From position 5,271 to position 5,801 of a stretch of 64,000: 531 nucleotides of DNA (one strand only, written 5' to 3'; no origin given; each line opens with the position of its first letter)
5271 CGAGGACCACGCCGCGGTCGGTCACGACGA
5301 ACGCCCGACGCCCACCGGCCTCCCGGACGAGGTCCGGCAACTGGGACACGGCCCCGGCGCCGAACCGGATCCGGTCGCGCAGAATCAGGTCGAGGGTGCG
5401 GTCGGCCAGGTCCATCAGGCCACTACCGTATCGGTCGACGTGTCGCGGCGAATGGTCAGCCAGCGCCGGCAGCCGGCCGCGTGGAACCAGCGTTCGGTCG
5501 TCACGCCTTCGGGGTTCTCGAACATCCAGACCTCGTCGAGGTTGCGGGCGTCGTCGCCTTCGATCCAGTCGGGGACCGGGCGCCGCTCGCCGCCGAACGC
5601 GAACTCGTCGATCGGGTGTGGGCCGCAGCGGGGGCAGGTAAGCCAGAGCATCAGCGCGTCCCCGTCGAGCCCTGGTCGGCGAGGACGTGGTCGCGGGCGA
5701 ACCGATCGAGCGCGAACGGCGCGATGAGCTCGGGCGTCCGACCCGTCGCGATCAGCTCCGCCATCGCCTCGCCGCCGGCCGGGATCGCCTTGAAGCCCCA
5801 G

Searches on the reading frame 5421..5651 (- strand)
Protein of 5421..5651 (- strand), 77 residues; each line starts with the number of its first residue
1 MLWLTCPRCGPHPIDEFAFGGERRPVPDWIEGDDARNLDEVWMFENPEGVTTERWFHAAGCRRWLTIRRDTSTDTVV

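Call 66: search_protein_families(library=ncbifam, max_evalue=0.001, proteins=[window:5421-5651:-])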
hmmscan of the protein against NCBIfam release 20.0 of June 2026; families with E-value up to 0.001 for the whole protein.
seq(77 aa): 1 family
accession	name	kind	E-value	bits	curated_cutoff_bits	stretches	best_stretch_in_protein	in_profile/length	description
TIGR01374.1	soxD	subfamily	3.3e-17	62.5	116.5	1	4-76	2-75/83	sarcosine oxidase subunit delta family protein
